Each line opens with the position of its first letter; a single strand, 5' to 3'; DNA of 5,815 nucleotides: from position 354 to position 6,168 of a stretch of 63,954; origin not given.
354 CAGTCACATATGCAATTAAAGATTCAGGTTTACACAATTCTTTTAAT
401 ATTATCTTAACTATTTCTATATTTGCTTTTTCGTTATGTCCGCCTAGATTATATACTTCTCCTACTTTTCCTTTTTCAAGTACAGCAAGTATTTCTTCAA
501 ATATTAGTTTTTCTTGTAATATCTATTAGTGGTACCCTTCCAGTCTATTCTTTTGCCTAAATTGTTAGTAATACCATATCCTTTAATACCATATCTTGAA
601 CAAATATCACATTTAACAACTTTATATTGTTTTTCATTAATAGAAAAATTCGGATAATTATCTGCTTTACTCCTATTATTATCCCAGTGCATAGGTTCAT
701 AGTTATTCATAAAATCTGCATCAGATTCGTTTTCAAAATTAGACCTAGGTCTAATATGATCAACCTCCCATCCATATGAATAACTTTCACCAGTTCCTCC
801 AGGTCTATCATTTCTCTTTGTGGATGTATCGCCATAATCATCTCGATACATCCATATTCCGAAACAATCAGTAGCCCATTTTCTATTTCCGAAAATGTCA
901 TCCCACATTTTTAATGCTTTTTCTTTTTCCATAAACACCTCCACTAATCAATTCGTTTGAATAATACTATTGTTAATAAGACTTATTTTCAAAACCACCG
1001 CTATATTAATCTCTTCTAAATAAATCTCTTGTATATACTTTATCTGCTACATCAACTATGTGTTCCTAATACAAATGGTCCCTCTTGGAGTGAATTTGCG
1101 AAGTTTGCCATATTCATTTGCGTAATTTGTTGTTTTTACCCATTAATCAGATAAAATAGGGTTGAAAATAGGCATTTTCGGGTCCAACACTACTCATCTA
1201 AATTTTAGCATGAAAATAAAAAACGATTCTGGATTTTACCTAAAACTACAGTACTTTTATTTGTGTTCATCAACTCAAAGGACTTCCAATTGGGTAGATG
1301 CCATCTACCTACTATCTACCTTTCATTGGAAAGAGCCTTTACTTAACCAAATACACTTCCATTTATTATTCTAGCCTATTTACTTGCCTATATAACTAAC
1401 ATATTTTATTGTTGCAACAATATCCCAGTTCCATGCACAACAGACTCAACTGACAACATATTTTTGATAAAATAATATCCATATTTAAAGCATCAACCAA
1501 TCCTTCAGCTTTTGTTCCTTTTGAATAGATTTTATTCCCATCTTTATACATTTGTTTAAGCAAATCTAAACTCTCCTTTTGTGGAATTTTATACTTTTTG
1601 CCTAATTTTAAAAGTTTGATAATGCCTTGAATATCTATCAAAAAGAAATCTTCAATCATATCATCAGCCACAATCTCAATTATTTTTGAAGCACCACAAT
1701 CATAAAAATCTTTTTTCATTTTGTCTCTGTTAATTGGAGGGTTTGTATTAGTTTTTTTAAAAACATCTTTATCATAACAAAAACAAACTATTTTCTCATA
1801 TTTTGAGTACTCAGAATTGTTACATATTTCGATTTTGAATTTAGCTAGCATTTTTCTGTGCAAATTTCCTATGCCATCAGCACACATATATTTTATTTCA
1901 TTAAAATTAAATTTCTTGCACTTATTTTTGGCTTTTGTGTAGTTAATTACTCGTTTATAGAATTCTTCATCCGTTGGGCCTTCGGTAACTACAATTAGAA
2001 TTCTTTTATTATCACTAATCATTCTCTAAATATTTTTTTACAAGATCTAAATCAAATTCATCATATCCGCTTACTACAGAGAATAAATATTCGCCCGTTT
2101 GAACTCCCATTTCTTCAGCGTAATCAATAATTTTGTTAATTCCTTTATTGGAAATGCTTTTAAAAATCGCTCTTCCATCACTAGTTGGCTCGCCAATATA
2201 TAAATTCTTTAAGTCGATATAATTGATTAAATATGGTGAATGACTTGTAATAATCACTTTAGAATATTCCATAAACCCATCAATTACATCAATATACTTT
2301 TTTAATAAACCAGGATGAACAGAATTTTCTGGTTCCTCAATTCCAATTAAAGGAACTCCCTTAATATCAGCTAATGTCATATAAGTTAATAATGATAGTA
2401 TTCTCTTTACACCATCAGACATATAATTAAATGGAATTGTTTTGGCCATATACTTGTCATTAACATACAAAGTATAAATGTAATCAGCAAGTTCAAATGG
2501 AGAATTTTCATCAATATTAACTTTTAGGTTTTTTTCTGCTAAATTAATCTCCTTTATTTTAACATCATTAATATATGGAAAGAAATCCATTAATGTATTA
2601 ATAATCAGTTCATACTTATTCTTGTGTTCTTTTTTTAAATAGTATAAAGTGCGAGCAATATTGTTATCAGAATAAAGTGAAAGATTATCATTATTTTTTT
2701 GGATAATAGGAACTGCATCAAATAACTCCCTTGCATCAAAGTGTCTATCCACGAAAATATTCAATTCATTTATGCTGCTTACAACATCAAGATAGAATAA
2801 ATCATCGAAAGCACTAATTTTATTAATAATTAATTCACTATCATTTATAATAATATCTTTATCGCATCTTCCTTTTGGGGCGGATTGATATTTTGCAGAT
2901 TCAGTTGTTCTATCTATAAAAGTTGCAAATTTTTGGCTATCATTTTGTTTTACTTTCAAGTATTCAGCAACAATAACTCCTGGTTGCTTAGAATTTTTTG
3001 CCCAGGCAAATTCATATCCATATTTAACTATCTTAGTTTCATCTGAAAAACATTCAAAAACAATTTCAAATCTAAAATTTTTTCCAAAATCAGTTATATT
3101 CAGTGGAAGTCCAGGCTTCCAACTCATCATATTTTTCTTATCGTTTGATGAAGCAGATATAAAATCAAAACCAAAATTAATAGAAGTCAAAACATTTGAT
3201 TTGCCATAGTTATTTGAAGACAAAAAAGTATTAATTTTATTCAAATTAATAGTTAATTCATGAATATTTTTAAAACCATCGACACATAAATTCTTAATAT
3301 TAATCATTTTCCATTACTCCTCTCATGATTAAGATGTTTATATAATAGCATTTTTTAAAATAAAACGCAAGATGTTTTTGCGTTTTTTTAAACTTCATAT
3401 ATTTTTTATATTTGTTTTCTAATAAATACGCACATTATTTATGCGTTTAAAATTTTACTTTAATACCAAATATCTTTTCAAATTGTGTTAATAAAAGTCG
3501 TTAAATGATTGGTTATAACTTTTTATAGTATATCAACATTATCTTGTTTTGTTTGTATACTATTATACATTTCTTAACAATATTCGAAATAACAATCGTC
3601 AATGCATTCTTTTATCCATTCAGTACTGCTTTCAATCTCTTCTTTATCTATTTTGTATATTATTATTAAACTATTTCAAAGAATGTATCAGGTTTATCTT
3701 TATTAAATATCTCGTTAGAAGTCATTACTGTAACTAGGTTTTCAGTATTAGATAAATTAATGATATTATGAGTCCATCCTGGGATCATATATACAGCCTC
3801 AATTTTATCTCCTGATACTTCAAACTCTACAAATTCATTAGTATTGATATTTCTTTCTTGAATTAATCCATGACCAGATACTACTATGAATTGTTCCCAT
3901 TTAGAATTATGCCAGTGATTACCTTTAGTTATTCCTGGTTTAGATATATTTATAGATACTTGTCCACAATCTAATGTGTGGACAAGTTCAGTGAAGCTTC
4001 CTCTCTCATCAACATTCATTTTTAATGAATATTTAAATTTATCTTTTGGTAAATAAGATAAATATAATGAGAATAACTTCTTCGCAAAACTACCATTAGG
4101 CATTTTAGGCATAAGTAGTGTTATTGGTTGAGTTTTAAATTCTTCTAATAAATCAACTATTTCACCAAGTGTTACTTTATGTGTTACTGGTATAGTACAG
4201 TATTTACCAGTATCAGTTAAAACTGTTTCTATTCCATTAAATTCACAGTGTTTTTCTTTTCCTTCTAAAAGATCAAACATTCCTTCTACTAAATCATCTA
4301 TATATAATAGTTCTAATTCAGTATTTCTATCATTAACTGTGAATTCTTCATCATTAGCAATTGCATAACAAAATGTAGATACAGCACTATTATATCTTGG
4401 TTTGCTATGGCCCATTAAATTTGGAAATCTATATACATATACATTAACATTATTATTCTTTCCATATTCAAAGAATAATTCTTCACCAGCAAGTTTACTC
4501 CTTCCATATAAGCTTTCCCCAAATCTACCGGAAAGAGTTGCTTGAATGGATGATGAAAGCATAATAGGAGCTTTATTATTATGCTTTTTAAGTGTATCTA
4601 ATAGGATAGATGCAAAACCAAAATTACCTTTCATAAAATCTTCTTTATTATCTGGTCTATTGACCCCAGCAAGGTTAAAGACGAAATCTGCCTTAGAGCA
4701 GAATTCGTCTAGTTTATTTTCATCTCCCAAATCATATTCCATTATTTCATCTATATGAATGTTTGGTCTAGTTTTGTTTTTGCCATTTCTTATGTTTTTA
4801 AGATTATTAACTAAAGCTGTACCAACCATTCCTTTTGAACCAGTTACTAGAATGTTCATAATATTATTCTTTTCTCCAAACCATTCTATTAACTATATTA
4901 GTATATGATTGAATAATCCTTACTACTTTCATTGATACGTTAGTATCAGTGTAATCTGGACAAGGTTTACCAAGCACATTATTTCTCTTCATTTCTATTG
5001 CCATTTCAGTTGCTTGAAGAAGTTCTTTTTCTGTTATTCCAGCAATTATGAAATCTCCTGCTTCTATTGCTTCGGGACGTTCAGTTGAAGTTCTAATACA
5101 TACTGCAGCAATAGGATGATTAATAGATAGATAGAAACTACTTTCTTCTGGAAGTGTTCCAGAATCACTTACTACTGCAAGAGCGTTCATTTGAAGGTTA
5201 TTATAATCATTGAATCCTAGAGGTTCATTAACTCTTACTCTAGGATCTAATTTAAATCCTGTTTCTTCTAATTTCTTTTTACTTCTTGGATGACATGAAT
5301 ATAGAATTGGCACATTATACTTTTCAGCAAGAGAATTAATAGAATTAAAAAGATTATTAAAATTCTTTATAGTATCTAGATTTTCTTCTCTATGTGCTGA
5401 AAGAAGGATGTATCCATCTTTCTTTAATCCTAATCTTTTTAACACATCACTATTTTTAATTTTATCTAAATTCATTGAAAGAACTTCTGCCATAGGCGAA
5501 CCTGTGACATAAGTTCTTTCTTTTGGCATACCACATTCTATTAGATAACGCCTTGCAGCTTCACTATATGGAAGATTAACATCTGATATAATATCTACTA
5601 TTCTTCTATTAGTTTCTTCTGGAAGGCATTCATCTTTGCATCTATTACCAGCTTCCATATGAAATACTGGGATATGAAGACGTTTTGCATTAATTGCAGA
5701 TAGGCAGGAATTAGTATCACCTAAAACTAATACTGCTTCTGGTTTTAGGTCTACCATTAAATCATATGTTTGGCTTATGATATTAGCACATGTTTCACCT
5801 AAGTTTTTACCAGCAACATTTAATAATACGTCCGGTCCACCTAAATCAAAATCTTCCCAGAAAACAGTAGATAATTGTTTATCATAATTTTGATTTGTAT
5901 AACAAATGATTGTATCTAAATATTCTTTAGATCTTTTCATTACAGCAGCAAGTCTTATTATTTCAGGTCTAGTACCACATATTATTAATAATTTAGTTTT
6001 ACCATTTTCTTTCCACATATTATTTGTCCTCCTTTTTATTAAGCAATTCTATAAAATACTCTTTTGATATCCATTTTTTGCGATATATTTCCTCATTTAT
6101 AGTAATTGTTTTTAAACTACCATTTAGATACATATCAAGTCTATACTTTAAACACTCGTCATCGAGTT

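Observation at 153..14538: Recombination scar field: three diverged ugd 3' ends and two identically truncated rfbB fragments frame the defence genes and the fnl operon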

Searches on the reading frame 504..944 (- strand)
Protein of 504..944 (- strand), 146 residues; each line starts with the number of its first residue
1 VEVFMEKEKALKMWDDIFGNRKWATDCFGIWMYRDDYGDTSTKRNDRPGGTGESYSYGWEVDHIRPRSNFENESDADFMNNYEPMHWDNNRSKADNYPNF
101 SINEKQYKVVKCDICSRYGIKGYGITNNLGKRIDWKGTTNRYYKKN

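Call 7: search_protein_families(library=pfam, proteins=[window:504-944:-], max_evalue=0.01)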
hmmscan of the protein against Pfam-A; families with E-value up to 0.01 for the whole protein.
window:504-944:- (146 aa): 0 families

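Call 8: search_protein_families(library=padloc, proteins=[window:504-944:-], max_evalue=0.01)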
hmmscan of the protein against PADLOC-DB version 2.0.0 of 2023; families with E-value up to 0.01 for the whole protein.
window:504-944:- (146 aa): 0 families

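Call 17: find_encoding_contigs(protein=window:504-932:-, flank=10000, max_places=10)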
Protein window:504-932:- (142 aa): 5 contigs read that carry it; 4 places shown.
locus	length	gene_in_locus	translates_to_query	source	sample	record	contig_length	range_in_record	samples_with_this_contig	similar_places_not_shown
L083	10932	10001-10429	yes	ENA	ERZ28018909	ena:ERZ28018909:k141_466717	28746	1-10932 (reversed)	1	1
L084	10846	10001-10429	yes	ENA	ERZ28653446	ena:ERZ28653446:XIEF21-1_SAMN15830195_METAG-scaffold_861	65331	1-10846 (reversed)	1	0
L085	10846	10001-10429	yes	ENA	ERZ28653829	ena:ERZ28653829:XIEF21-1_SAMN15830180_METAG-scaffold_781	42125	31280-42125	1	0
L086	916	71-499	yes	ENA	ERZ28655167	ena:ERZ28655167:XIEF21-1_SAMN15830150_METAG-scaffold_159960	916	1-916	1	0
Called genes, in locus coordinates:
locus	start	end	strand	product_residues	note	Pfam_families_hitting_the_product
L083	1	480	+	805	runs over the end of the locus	PF04326:SLFN_AlbA_2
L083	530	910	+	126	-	PF03720:UDPG_MGDP_dh_C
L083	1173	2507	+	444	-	PF13304:AAA_21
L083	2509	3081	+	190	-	-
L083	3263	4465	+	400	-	PF01073:3Beta_HSD, PF01370:Epimerase, PF02719:Polysacc_synt_2, PF07993:NAD_binding_4 (weak), PF13460:NAD_binding_10 (weak), PF16363:GDP_Man_Dehyd, PF08485:Polysacc_syn_2C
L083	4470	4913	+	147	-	-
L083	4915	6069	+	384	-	PF02350:Epimerase_2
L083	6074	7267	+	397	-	PF01370:Epimerase, PF04321:RmlD_sub_bind (faint), PF07993:NAD_binding_4 (faint), PF14667:Polysacc_synt_C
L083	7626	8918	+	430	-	PF11398:DUF2813 (faint), PF13175:AAA_15, PF13304:AAA_21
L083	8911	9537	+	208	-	-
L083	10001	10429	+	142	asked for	-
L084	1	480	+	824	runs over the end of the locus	PF04326:SLFN_AlbA_2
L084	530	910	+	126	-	PF03720:UDPG_MGDP_dh_C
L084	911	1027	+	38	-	-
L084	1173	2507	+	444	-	PF13304:AAA_21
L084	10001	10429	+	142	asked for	-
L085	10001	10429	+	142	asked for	-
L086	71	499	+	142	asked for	-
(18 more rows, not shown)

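Call 46: search_protein_families(library=pfam, proteins=[window:504-944:-], max_evalue=5)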
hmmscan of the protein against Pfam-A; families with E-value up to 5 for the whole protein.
window:504-944:- (146 aa): 2 families
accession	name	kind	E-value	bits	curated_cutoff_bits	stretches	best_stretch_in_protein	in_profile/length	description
PF01844.29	HNH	-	0.025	15.1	21.4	1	56-93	11-44/47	HNH endonuclease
PF13395.12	HNH_4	-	0.1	13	22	1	60-98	19-53/54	HNH endonuclease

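Call 47: search_protein_families(library=phrogs, proteins=[window:504-944:-], max_evalue=0.1)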
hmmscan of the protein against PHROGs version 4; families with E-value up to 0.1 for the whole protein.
window:504-944:- (146 aa): 2 families
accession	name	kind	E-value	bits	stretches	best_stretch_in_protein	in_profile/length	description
phrog_338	-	DNA, RNA and nucleotide metabolism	0.00071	20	1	60-100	230-266/340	HNH endonuclease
phrog_17283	-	DNA, RNA and nucleotide metabolism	0.0088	17.3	1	61-103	11-50/71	HNH endonuclease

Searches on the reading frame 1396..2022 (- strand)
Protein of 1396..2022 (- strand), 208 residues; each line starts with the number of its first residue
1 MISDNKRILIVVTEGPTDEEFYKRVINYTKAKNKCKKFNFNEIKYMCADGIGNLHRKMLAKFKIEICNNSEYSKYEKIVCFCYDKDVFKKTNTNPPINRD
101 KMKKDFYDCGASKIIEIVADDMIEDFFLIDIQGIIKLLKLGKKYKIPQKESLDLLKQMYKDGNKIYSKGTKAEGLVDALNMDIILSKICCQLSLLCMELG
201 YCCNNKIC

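Call 7: search_protein_families(library=pfam, proteins=[window:1396-2022:-], max_evalue=0.01)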
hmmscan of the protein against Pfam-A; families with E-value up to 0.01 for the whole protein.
window:1396-2022:- (208 aa): 0 families

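Call 8: search_protein_families(library=padloc, proteins=[window:1396-2022:-], max_evalue=0.01)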
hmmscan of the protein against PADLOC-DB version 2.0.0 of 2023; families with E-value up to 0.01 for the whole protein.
window:1396-2022:- (208 aa): 0 families

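Call 46: search_protein_families(library=pfam, proteins=[window:1396-2022:-], max_evalue=5)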
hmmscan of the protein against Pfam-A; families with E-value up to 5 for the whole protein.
window:1396-2022:- (208 aa): 3 families
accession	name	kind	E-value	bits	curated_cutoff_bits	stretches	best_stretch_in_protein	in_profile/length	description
PF00410.24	Ribosomal_S8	-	0.099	13.1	24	1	98-184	12-100/126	Ribosomal protein S8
PF07962.17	Swi3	-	0.12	12.7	25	0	46-79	8-39/83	Replication Fork Protection Component Swi3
PF14103.11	DUF4276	-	0.13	12.9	30.2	1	14-186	2-179/192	Domain of unknown function (DUF4276)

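Call 47: search_protein_families(library=phrogs, proteins=[window:1396-2022:-], max_evalue=0.1)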
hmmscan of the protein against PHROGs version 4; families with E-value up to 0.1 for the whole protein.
window:1396-2022:- (208 aa): 2 families
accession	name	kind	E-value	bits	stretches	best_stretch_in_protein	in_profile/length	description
phrog_22767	-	head and packaging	0.044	13.5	1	149-184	105-140/446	virion structural protein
phrog_33177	-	unknown function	0.097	14.1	0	82-120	12-51/72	-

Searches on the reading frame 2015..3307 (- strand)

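Call 7: search_protein_families(library=pfam, proteins=[window:2015-3307:-], max_evalue=0.01)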
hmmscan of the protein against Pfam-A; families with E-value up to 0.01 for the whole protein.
window:2015-3307:- (430 aa): 4 families
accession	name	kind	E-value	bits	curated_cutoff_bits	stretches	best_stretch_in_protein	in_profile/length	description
PF13304.12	AAA_21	-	7.5e-21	75.9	27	1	32-362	8-304/304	AAA domain, putative AbiEii toxin, Type IV TA system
PF13175.12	AAA_15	-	2.4e-14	54.2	32.1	1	4-361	3-374/374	AAA ATPase domain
PF11398.14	DUF2813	-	1.6e-05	24.9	21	1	6-43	5-42/372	Protein of unknown function (DUF2813)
PF02463.25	SMC_N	-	3.7e-05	23.7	40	0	4-49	2-50/220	RecF/RecN/SMC N terminal domain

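Call 8: search_protein_families(library=padloc, proteins=[window:2015-3307:-], max_evalue=0.01)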
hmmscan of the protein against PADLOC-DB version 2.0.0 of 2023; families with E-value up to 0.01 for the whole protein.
window:2015-3307:- (430 aa): 78 families (the best 25 are shown)
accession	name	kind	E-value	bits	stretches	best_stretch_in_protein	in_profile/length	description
PDLC04182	HEC-01A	-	1.7e-30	104.4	1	1-401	1-392/406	-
PDLC04175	HEC-01A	-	2.9e-27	93.7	1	3-393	5-343/363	-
PDLC04178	HEC-01A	-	2.7e-24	84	1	2-363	7-333/399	-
PDLC02980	AriA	-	2.8e-24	84.7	1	32-362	8-304/304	-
PDLC04176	HEC-01A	-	3e-20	70.9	1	3-392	2-351/371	-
PDLC04183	HEC-01A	-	6.3e-20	69.6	1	4-414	5-399/402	-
PDLC02335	AbiLi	-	6.9e-19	66.1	1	9-368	55-247/326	AbiLi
PDLC04541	PDC-M25A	-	4.1e-17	60.4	2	223-365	195-314/380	-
PDLC04184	HEC-01A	-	7.1e-16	56.2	2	294-363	314-393/464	-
PDLC04177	HEC-01A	-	7.8e-16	56.1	1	18-364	21-343/393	-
PDLC04144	HEC-01B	-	8.2e-16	56.1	1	3-407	2-387/395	-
PDLC04391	PDC-M07A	-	1.1e-15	55.6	1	4-367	2-355/412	-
PDLC04179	HEC-01A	-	4.1e-13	47.2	2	147-383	221-427/459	-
PDLC04174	HEC-01A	-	3.5e-12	44.1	1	204-371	69-222/264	-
PDLC00086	GajA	-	3.7e-12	43.9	1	279-408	265-392/600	AAA ATPase domain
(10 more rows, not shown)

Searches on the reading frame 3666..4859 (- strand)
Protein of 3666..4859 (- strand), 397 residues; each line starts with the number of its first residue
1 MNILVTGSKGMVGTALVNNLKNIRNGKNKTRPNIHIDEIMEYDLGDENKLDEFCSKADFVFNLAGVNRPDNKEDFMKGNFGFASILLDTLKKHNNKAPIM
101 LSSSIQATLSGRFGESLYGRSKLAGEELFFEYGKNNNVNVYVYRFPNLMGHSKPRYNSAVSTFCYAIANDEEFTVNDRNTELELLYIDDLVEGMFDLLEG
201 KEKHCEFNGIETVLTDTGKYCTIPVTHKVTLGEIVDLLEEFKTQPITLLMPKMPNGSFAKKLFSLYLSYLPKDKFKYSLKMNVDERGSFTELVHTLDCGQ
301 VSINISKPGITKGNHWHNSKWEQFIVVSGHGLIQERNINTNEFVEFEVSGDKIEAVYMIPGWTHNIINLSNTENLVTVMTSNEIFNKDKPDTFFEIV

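Call 7: search_protein_families(library=pfam, proteins=[window:3666-4859:-], max_evalue=0.01)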
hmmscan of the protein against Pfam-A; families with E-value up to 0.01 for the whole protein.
window:3666-4859:- (397 aa): 6 families
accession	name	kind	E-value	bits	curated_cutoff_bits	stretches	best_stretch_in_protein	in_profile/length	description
PF14667.12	Polysacc_synt_C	-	2.5e-43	147.1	28.7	1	283-393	2-111/111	Polysaccharide biosynthesis C-terminal domain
PF01370.27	Epimerase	-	8.1e-22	78.2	20.9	1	3-200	1-227/240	NAD dependent epimerase/dehydratase family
PF04321.23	RmlD_sub_bind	-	2e-08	34.1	27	1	1-74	1-69/287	RmlD substrate binding domain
PF07993.18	NAD_binding_4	-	2e-05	24.3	20.1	1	111-156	171-215/258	Male sterility protein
PF16363.11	GDP_Man_Dehyd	-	0.00038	20.4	27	0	38-203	55-242/332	GDP-mannose 4,6 dehydratase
PF02719.21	Polysacc_synt_2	-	0.00094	18.9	20.2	1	33-180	51-199/293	Polysaccharide biosynthesis protein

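Call 70: search_protein_families(library=ncbifam, proteins=[window:3666-4859:-], max_evalue=1e-10)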
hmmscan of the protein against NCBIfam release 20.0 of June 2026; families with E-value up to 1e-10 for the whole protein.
window:3666-4859:- (397 aa): 1 family
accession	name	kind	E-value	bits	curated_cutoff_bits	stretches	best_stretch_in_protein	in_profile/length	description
NF047837.1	UDPAcbARedWbcJ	equivalog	4.5e-90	302.2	500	1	1-394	1-365/372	UDP-2-acetamido-2,6-beta-L-arabino-hexul-4-ose reductase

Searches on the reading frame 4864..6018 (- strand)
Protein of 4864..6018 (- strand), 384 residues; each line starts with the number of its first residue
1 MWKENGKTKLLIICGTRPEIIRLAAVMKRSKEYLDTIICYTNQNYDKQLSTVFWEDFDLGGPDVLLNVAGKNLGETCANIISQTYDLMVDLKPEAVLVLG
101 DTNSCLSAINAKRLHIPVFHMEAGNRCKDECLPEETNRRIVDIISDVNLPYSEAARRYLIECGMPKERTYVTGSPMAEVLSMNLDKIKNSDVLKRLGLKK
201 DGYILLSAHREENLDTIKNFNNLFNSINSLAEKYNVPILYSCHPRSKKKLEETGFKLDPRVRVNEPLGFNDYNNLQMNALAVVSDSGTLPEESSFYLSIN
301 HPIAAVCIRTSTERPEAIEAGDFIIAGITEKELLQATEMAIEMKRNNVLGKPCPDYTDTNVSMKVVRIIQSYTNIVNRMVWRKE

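Call 7: search_protein_families(library=pfam, proteins=[window:4864-6018:-], max_evalue=0.01)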
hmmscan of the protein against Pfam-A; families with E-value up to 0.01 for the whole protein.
window:4864-6018:- (384 aa): 1 family
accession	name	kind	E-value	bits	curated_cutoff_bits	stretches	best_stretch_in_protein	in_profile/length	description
PF02350.25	Epimerase_2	-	1.5e-75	254.7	30.6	1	31-369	6-346/347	UDP-N-acetylglucosamine 2-epimerase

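Call 70: search_protein_families(library=ncbifam, proteins=[window:4864-6018:-], max_evalue=1e-10)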
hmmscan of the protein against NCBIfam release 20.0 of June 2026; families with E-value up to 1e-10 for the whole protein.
window:4864-6018:- (384 aa): 2 families
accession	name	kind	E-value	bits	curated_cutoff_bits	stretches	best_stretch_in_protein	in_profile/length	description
TIGR00236.1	wecB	equivalog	3.9e-66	223.7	210.15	1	9-371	2-364/366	non-hydrolyzing UDP-N-acetylglucosamine 2-epimerase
TIGR03568.1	NeuC_NnaA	equivalog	1.5e-16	60.2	235.9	1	68-286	69-289/365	UDP-N-acetylglucosamine 2-epimerase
